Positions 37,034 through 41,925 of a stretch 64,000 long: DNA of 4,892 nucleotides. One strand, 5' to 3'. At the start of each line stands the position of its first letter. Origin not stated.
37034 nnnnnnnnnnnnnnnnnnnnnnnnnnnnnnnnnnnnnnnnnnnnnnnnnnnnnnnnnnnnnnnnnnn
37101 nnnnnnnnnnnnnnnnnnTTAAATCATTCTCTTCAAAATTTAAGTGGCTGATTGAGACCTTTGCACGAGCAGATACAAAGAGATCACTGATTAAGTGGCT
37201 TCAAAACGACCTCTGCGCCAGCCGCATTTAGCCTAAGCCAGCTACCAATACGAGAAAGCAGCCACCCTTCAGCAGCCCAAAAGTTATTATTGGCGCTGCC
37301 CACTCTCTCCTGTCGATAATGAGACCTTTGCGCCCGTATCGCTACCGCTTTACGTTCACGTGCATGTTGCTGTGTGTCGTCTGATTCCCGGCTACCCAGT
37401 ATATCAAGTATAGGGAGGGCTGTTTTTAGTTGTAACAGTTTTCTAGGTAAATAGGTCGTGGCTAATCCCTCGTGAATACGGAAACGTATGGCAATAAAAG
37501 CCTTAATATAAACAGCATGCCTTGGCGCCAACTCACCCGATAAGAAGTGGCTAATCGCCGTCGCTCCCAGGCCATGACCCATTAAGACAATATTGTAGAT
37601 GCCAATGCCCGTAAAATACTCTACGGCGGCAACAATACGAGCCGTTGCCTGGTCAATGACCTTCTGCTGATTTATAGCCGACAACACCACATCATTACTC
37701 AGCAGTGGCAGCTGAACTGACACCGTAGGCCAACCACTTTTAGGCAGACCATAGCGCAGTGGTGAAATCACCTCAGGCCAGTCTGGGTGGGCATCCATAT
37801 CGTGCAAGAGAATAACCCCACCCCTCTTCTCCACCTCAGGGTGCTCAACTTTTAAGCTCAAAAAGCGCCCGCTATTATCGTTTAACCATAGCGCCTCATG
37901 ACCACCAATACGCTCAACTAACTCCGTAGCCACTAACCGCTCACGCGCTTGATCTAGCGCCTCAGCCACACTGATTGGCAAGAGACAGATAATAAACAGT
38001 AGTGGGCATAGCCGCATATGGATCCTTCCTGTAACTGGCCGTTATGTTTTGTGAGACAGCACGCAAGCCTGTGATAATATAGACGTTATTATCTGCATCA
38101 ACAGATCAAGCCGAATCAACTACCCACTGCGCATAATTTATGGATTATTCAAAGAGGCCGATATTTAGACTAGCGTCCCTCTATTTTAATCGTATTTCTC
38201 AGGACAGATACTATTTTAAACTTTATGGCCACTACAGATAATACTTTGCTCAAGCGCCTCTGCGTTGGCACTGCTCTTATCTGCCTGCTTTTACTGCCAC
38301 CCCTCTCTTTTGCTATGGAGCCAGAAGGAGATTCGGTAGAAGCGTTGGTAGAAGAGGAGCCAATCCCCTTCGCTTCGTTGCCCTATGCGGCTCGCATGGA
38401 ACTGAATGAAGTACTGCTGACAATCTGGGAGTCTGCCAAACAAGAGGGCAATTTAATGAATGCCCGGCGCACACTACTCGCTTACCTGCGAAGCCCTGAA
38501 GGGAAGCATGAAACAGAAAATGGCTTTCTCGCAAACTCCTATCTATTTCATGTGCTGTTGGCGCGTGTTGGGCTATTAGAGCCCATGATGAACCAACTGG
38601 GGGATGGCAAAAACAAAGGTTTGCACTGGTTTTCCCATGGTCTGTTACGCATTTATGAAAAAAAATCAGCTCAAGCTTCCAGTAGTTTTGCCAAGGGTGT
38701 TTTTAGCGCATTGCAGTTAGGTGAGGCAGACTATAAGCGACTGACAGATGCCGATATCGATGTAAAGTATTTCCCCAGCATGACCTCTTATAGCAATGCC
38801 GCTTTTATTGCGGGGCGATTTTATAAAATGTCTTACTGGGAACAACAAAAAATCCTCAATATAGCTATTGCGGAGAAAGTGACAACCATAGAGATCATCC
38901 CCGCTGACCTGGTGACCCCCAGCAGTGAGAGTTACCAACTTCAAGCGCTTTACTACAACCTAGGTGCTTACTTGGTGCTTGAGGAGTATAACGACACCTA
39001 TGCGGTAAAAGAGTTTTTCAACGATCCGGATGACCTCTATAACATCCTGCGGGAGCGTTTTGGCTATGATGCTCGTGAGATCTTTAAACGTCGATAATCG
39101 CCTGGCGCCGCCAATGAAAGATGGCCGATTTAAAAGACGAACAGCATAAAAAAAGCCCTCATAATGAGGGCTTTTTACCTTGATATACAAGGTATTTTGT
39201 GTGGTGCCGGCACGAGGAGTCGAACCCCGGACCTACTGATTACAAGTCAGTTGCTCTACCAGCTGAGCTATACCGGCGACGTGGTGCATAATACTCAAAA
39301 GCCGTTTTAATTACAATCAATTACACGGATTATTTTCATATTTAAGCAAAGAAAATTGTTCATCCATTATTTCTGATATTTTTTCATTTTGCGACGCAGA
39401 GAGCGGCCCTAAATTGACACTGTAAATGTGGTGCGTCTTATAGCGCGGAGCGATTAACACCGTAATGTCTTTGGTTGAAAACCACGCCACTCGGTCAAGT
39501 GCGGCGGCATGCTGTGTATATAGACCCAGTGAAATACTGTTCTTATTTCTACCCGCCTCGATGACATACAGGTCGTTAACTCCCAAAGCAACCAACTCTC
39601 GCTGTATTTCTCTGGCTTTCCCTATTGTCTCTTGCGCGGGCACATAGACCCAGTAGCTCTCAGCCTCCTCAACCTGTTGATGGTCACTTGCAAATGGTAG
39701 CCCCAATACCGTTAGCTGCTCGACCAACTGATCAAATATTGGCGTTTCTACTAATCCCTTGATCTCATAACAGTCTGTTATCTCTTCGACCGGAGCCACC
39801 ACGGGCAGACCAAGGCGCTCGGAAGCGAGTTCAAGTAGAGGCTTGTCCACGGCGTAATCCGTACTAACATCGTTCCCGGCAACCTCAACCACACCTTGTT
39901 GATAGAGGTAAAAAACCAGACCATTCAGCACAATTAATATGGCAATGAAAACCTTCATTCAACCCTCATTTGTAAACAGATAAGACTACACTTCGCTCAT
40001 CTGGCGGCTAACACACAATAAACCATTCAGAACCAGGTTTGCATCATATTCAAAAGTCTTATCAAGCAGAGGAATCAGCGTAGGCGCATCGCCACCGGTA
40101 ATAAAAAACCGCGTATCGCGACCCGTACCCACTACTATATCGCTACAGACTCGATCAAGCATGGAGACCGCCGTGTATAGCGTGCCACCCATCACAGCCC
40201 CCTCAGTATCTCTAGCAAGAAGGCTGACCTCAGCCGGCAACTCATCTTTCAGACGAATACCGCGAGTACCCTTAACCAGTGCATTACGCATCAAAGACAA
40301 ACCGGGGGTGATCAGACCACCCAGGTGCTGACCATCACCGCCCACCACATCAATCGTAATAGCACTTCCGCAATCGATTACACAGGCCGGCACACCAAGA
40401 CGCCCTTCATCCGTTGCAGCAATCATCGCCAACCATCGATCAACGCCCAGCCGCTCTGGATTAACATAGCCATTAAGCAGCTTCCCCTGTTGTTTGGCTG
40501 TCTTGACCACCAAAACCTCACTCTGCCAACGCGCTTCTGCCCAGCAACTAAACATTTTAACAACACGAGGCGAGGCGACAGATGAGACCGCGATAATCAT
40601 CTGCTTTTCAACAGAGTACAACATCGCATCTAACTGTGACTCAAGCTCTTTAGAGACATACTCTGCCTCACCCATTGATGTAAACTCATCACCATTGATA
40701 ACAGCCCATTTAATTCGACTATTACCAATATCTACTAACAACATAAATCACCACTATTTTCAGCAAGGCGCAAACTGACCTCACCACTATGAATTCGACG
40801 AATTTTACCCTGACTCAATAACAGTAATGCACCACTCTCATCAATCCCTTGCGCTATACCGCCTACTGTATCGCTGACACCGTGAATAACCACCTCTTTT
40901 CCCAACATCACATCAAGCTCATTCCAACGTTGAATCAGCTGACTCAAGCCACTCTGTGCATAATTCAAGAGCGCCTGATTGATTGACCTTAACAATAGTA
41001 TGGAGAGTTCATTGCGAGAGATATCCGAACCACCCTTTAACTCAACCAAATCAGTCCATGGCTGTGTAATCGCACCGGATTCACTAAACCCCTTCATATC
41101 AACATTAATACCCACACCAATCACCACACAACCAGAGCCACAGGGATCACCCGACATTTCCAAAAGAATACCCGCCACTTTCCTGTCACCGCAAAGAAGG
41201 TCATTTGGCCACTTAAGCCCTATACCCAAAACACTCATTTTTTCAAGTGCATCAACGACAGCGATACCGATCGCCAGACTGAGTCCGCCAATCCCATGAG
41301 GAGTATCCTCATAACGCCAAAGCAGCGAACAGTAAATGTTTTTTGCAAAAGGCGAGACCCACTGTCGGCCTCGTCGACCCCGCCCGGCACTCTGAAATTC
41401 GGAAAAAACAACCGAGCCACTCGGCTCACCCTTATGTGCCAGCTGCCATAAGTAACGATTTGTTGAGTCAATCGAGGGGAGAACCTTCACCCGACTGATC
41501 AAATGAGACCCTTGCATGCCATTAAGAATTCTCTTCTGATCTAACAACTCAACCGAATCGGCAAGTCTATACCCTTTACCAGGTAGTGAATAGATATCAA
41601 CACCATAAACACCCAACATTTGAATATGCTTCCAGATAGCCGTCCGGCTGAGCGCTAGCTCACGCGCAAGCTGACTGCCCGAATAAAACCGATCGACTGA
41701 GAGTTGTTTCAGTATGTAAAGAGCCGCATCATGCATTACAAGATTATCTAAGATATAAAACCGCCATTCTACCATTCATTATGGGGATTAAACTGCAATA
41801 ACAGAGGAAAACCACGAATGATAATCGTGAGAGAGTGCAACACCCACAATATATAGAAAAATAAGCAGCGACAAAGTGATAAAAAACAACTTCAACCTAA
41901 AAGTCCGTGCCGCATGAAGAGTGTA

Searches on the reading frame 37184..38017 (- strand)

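Call 71: search_protein_families(library=pfam, proteins=[window:37184-38017:-], max_evalue=1e-8)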
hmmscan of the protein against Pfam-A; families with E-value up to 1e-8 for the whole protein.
window:37184-38017:- (277 aa): 1 family
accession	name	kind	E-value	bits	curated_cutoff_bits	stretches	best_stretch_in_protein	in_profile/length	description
PF12048.14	DUF3530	-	2.1e-30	106.5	29.8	2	26-108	46-128/310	Protein of unknown function (DUF3530)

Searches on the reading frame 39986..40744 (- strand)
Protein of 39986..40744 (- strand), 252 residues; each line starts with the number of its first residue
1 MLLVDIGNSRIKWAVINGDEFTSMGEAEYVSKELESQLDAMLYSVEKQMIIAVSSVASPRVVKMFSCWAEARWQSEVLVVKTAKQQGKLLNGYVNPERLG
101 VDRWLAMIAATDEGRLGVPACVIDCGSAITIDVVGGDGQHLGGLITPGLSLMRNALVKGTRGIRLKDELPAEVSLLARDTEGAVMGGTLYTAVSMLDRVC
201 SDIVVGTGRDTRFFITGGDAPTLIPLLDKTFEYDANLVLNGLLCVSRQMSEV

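Call 71: search_protein_families(library=pfam, proteins=[window:39986-40744:-], max_evalue=1e-8)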
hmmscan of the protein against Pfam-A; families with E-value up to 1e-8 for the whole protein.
window:39986-40744:- (252 aa): 1 family
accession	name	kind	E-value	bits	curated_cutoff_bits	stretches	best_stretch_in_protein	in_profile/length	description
PF03309.20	Pan_kinase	-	5e-44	151.1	24.7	1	1-200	1-203/205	Type III pantothenate kinase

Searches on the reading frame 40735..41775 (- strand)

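Call 71: search_protein_families(library=pfam, proteins=[window:40735-41775:-], max_evalue=1e-8)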
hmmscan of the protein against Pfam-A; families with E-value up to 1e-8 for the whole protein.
window:40735-41775:- (346 aa): 3 families
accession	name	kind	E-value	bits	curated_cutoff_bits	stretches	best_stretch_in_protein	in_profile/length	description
PF03099.24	BPL_LplA_LipB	-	1.1e-19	71.2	21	1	99-224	2-133/133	Biotin/lipoate A/B protein ligase family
PF08279.18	HTH_11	-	2.9e-12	46.7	25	1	19-70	3-55/55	HTH domain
PF02237.23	BPL_C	-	3.4e-10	40.1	21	1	291-336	2-48/48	Biotin protein ligase C terminal domain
